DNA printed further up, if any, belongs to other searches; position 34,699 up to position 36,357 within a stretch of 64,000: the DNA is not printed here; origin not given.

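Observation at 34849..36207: Orphan RnfD/NqrB-like subunit fused to an RnfC-type di-cluster ferredoxin domain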

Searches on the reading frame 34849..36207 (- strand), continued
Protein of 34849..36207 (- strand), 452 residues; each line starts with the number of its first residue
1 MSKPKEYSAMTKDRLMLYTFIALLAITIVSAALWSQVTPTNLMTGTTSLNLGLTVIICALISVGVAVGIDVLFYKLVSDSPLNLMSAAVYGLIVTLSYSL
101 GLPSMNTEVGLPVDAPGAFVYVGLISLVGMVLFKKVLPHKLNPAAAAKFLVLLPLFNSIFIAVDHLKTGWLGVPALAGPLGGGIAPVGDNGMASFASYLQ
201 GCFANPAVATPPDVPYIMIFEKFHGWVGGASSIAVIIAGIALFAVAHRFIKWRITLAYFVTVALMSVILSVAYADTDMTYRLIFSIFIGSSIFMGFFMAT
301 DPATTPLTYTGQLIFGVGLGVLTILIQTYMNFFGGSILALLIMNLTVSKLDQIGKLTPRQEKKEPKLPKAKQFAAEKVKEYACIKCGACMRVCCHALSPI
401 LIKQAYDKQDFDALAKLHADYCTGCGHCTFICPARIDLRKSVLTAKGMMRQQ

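Call 37: find_related_loci(query=A1, collection=genome_contigs, flank=8000)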
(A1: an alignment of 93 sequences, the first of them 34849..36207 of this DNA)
Query A1 (452 aa) in genome_contigs; peptide patterns used: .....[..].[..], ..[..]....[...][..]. (x = any residue, [..] = any of these).
441 stretches matched a pattern; 306 encode a relative of the query (tblastn E <= 1e-3); the best 80 are kept; 80 distinct loci.
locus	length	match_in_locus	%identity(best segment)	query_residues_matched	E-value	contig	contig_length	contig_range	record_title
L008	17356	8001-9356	96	1-452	0e+0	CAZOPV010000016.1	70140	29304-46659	MAG TPA_asm: uncultured Candidatus Bathyarchaeia archaeon isolate SRP231805_co4_129 genome assembly, contig: k141_40003,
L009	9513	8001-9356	96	1-452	0e+0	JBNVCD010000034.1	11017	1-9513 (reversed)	MAG: Candidatus Bathyarchaeia archaeon isolate A05DMB21 NODE_34_length_11017_cov_2.555008, whole genome shotgun sequence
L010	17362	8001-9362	85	1-452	0e+0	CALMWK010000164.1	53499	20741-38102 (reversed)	MAG TPA_asm: Candidatus Bathyarchaeota archaeon isolate SRR6284162_bin.46_CONCOCT_v1.1_MAG genome assembly, contig: ERZ7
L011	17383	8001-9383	72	1-452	0e+0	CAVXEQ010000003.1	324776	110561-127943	MAG: Candidatus Bathyarchaeota archaeon isolate MFD02416.bin.1.259 genome assembly, contig: contig_11345, whole genome s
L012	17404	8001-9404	69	1-452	0e+0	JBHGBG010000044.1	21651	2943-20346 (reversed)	MAG: Candidatus Bathyarchaeia archaeon isolate SBS.BIN.29 SBSBIN29_contig_44, whole genome shotgun sequence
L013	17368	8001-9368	68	1-452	0e+0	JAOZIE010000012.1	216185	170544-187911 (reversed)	MAG: Candidatus Bathyarchaeota archaeon isolate DYS_6 NODE_139, whole genome shotgun sequence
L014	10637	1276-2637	72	1-452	0e+0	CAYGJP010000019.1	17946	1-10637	MAG TPA_asm: uncultured Candidatus Bathyarchaeia archaeon isolate ERP113451_co4_297 genome assembly, contig: NODE_1697_l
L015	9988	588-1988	68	1-452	0e+0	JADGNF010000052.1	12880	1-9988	Candidatus Bathyarchaeota archaeon isolate Chersky_322 k127_14010026, whole genome shotgun sequence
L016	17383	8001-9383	67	1-452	0e+0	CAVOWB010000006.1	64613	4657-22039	MAG: Candidatus Bathyarchaeota archaeon isolate MFD00032.bin.1.220 genome assembly, contig: contig_131443, whole genome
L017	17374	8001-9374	62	1-452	0e+0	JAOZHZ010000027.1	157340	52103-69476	MAG: Candidatus Bathyarchaeota archaeon isolate DYS_1 k147_19672, whole genome shotgun sequence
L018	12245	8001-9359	61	1-452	0e+0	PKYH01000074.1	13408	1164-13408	MAG: Candidatus Bathyarchaeota archaeon isolate palsa_986 73.20120500_P19.30_contig_8646, whole genome shotgun sequence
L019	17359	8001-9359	63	1-450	0e+0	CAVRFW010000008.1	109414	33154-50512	MAG: Candidatus Bathyarchaeota archaeon isolate MFD00709.bin.2.106 genome assembly, contig: contig_35357, whole genome s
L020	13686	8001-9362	61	1-452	0e+0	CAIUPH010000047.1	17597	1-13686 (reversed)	Candidatus Bathyarchaeota archaeon isolate AM-2014_bin-0583 genome assembly, contig: bin-0583:047/117, whole genome shot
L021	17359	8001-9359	62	1-452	0e+0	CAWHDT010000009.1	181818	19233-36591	MAG: Candidatus Bathyarchaeota archaeon isolate MFD04752.bin.1.72 genome assembly, contig: contig_4661, whole genome sho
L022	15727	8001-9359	59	1-452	0e+0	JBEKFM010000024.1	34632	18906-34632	MAG: Candidatus Bathyarchaeia archaeon isolate SPRUCE 22 SPRUCE_22_24, whole genome shotgun sequence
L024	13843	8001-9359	61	1-452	0e+0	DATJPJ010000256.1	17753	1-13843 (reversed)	MAG TPA_asm: Candidatus Nanoarchaeia archaeon isolate SMAG_U14910 k141_637702, whole genome shotgun sequence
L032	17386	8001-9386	61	1-452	3e-179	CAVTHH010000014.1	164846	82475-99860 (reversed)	MAG: Candidatus Bathyarchaeota archaeon isolate MFD05942.bin.2.194 genome assembly, contig: contig_77873, whole genome s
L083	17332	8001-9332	55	1-451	5e-150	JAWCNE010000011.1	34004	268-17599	MAG: Candidatus Bathyarchaeia archaeon isolate JZ-2_201709_bins_121 JZ-2_201709_bins_121_scaffold_11, whole genome shotg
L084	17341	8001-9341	56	1-451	7e-150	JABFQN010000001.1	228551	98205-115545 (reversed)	Candidatus Bathyarchaeota archaeon A05DMB-3 NODE_38_length_228551_cov_21.533642, whole genome shotgun sequence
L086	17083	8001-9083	65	2-354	2e-146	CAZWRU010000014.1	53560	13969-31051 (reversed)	MAG TPA_asm: uncultured Candidatus Bathyarchaeia archaeon isolate SRP192927_co7_249 genome assembly, contig: NODE_838_le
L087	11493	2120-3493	51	1-450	1e-145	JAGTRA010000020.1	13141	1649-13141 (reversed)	MAG: Candidatus Bathyarchaeota archaeon isolate DRTY-8_2_bin_26 DRTY-8_2_bin_26_NODE_20, whole genome shotgun sequence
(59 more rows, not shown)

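Call 39: predict_structure(alignment_id=A1)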
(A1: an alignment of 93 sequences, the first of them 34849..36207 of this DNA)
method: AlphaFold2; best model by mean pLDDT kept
length: 452 residues; sequences in the alignment: 93
mean_pLDDT: 92.5   pTM: 0.92
mean pLDDT of the five models: 92.5, 90.8, 90.2, 89.2, 89.0
residues with pLDDT >= 90: 366; 70-90: 65; 50-70: 21; < 50: 0
segments of 3 or more residues with pLDDT < 50: none
pLDDT, mean of each block of 10 residues (from residue 1): 79 96 98 95 88 98 98 94 96 97 70 91 98 89 96 81 58 87 90 91 91 96 95 98 96 98 98 96 95 96 94 98 94 89 97 95 93 88 93 96 96 96 96 95 96 89
secondary structure, 60 per line:
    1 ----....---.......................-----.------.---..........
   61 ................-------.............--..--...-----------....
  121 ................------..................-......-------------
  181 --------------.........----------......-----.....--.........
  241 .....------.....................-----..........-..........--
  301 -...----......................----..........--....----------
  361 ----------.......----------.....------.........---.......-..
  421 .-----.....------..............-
elements in order: E5-8 H12-34 H51-76 H84-96 H117-136 H143-160 H162-167 H195-203 H214-219 H232-245 H252-272 H278-287 H289-298 H309-330 H335-344 H347-350 E371-374 H388-392 H399-407 H411-417 H427-431 H438-451

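Call 43: fold_search(model_id=the predicted structure, library=pdb)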
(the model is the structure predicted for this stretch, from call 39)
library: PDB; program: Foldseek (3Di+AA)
matches with E <= 10: 390; with E <= 0.001: 20
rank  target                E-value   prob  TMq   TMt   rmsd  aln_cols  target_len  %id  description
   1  9eri_D                1.3e-11  1.00  0.54  0.75   5.8       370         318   20  Cryo-EM structure of sodium pumping Rnf complex from Acetobacterium woodii bound to NADH (released 2025-03-05)
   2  8ahx_D                5.4e-11  1.00  0.53  0.67   8.2       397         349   21  Cryo-EM structure of the nitrogen-fixation associated NADH:ferredoxin oxidoreductase RNF from Azotobacter vinelandii (released 2023-11-01)
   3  7zc6_D                2.2e-10  1.00  0.51  0.74   6.1       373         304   24  Na+ - translocating ferredoxin: NAD+ reductase (Rnf) of C. tetanomorphum (released 2022-09-28)
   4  9uuu_B                7.0e-10  1.00  0.54  0.63   6.1       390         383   20  Cryo-EM structure of Na+-translocating NADH-ubiquinone oxidoreductase from Vibrio cholerae reduced by NADH (released 2025-06-25)
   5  9lrr_B                1.3e-09  1.00  0.54  0.58   6.1       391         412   19  Cryo-EM structure of Na+-translocating NADH-ubiquinone oxidoreductase NqrB-G141A mutant from Vibrio cholerae with boun (released 2025-04-23)
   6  7xk3_B                2.7e-09  1.00  0.51  0.59   7.6       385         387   19  Cryo-EM structure of Na+-pumping NADH-ubiquinone oxidoreductase from Vibrio cholerae, state 1 (released 2022-07-20)
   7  8a1x_B                3.8e-09  1.00  0.54  0.60   6.2       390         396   20  Sodium pumping NADH-quinone oxidoreductase with inhibitor DQA (released 2023-06-14)
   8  8a1v_B                4.0e-09  1.00  0.52  0.59   6.2       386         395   21  Sodium pumping NADH-quinone oxidoreductase with substrate Q2 (released 2023-06-14)
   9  8ad0_B                4.2e-09  1.00  0.55  0.63   6.2       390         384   20  X-ray structure of Na+-NQR from Vibrio cholerae in different conformation at 3.1 A (released 2023-07-12)
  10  7xk6_B                4.6e-09  1.00  0.53  0.58   6.3       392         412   19  Cryo-EM structure of Na+-pumping NADH-ubiquinone oxidoreductase from Vibrio cholerae, with aurachin D-42 (released 2022-07-20)
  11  8a1t_B                7.5e-09  1.00  0.53  0.61   6.4       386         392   20  Sodium pumping NADH-quinone oxidoreductase (released 2023-06-14)
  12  8acw_B                7.9e-09  1.00  0.54  0.63   6.0       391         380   20  X-ray structure of Na+-NQR from Vibrio cholerae at 3.4 A resolution (released 2023-07-12)
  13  8rbq_D                8.7e-09  1.00  0.49  0.70   9.3       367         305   21  Cryo-EM structure of the NADH:ferredoxin oxidoreductase RNF from Azotobacter vinelandii, dithionite reduced (released 2024-06-26)
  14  8evu_B                1.1e-08  1.00  0.53  0.58   6.3       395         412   19  Cryo EM structure of Vibrio cholerae NQR (released 2022-11-16)
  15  9ud3_B                1.3e-08  1.00  0.51  0.59   8.3       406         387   18  Cryo-EM structure of Na+-translocating NADH-ubiquinone oxidoreductase NqrB-T236Y mutant from Vibrio cholerae (released 2025-06-25)
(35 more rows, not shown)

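Call 59: find_encoding_contigs(protein=P0280, flank=8000, max_places=1)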
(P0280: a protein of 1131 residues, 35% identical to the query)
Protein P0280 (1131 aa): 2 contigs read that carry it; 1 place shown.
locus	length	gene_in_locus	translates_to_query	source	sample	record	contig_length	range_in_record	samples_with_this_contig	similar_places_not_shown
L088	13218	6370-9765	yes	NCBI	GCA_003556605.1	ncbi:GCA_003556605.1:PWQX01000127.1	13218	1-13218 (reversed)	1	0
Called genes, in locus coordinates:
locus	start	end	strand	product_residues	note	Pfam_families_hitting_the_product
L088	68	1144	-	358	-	PF00180:Iso_dh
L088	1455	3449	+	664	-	PF00456:Transketolase_N, PF02779:Transket_pyr, PF02780:Transketolase_C (weak), PF22613:Transketolase_C_1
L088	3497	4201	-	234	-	PF00300:His_Phos_1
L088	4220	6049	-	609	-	-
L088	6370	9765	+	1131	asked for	PF03116:NQR2_RnfD_RnfE, PF22117:Fer4_Nqo3, PF04879:Molybdop_Fe4S4, PF00384:Molybdopterin, PF01568:Molydop_binding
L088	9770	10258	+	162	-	PF01257:2Fe-2S_thioredx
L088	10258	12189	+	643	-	PF01512:Complex1_51K, PF10531:SLBB (weak), PF10589:NADH_4Fe-4S, PF00037:Fer4 (weak), PF13237:Fer4_10, PF14697:Fer4_21, PF12838:Fer4_7 (weak), PF13187:Fer4_9, +3 more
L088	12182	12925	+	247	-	PF00111:Fer2, PF13510:Fer2_4, PF10588:NADH-G_4Fe-4S_3, PF13237:Fer4_10 (weak), PF12838:Fer4_7 (weak), PF13187:Fer4_9 (weak)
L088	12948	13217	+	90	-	?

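Call 60: find_encoding_contigs(protein=P0439, flank=6000, max_places=1)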
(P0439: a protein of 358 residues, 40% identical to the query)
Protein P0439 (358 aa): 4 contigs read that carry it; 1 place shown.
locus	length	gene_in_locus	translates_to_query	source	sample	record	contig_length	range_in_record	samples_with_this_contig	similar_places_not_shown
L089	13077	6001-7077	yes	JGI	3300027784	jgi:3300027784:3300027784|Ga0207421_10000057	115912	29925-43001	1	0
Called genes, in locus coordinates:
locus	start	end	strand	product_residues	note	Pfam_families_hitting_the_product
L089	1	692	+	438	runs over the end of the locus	PF04894:Nre_N, PF04895:Nre_C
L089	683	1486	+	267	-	PF20903:SPL, PF04055:Radical_SAM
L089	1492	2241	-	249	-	PF00106:adh_short, PF08659:KR, PF13561:adh_short_C2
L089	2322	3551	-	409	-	-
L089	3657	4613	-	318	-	PF01061:ABC2_membrane (weak), PF12679:ABC2_membrane_2, PF12730:ABC2_membrane_4 (weak), PF10920:DUF2705 (weak)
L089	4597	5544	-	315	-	PF00005:ABC_tran, PF13304:AAA_21 (weak), PF13732:DrrA1-3_C (faint)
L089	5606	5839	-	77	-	-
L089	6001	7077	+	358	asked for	PF03116:NQR2_RnfD_RnfE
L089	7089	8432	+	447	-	PF13375:RnfC_N, PF01512:Complex1_51K, PF13484:Fer4_16 (faint), PF13183:Fer4_8 (weak), PF13237:Fer4_10 (weak), PF14697:Fer4_21 (weak), PF12838:Fer4_7, PF13534:Fer4_17 (weak), +3 more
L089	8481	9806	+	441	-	PF13375:RnfC_N, PF01512:Complex1_51K, PF00037:Fer4 (faint), PF12838:Fer4_7, PF13183:Fer4_8 (weak), PF13187:Fer4_9 (weak), PF13237:Fer4_10, PF14697:Fer4_21 (weak), +2 more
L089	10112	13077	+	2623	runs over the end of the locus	PF00082:Peptidase_S8, PF20773:InhA-like_MAM, PF19077:Big_13 (weak), PF13360:PQQ_2, PF13570:Beta-prop_ACSF4, PF13570:Beta-prop_ACSF4 (weak), PF13360:PQQ_2, PF09136:Glucodextran_B, +10 more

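Call 61: find_encoding_contigs(protein=P0395, flank=6000, max_places=1)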
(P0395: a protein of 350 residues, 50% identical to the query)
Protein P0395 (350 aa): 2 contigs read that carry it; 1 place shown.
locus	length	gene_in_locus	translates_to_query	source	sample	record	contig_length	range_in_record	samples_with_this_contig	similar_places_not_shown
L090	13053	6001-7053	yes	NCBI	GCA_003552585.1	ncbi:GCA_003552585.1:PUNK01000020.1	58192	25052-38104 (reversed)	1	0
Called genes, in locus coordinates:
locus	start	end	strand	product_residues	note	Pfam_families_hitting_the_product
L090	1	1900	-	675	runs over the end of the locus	PF13205:Big_5 (faint)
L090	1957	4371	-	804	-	PF03104:DNA_pol_B_exo1, PF00136:DNA_pol_B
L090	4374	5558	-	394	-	PF01926:MMR_HSR1, PF02421:FeoB_N (weak), PF08438:YGR210-like_G4, PF02824:TGS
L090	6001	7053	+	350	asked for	PF03116:NQR2_RnfD_RnfE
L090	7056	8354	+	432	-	PF05896:NQRA_N (faint), PF13375:RnfC_N, PF01512:Complex1_51K, PF13534:Fer4_17 (faint), PF12838:Fer4_7, PF13187:Fer4_9 (weak), PF13237:Fer4_10, PF14697:Fer4_21 (weak), +2 more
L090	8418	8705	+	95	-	PF01918:Alba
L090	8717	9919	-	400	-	PF01411:tRNA-synt_2c, PF07973:tRNA_SAD, PF02272:DHHA1 (weak)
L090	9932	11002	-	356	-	PF02073:Peptidase_M29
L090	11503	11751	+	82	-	PF05593:RHS_repeat (faint)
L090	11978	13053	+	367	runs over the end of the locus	-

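Call 81: search_protein_families(library=pfam, proteins=[L086:9074-10396:+, L086:7869-9104:+, L024:6623-7759:+], max_evalue=0.001)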
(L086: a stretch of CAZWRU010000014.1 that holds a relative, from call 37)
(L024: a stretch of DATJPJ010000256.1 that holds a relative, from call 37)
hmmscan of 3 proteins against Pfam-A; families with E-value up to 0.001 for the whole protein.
L086:9074-10396:+ (441 aa): 13 families
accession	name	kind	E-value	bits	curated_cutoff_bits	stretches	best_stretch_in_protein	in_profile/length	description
PF01512.22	Complex1_51K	-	8.5e-39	133.3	31.2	1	140-285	1-149/150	Nuo51 FMN-binding domain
PF13375.12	RnfC_N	-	1.2e-21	77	25.6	1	18-113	7-101/101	RnfC Barrel sandwich hybrid domain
PF13237.11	Fer4_10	-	4.3e-09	36.6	25.5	1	375-427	7-53/53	4Fe-4S dicluster domain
PF12838.12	Fer4_7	-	3.9e-08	34.1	27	1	377-428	2-50/52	4Fe-4S dicluster domain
PF13183.11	Fer4_8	-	6.7e-08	33.4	27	1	375-429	3-67/68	4Fe-4S dicluster domain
PF14697.11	Fer4_21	-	2e-07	31.5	35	1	375-427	6-52/59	4Fe-4S dicluster domain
PF00037.32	Fer4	-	5.1e-07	29.7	21.1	1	415-427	7-19/24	4Fe-4S binding domain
PF13187.11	Fer4_9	-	7.3e-07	29.6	27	1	376-429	1-50/52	4Fe-4S dicluster domain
PF12797.12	Fer4_2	-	1.1e-06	28.7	24.5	1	414-428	8-22/22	4Fe-4S binding domain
PF13534.11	Fer4_17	-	2.1e-06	28.6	22.2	1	376-430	1-60/61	4Fe-4S dicluster domain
PF12837.12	Fer4_6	-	6.8e-06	26.2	25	0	375-389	7-21/24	4Fe-4S binding domain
PF12800.12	Fer4_4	-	4.4e-05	23.9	24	0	375-389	2-16/17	4Fe-4S binding domain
PF12798.12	Fer4_3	-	0.00015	22.8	27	0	416-428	1-13/15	4Fe-4S binding domain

L086:7869-9104:+ (412 aa): 1 family
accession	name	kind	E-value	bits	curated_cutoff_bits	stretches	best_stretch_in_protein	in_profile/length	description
PF03116.20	NQR2_RnfD_RnfE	-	2.2e-35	122.9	27.7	1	43-411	2-296/296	NQR2, RnfD, RnfE family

L024:6623-7759:+ (379 aa): 1 family
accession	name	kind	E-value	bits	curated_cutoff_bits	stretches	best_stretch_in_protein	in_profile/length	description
PF03116.20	NQR2_RnfD_RnfE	-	2.5e-31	109.6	27.7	1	128-370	85-289/296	NQR2, RnfD, RnfE family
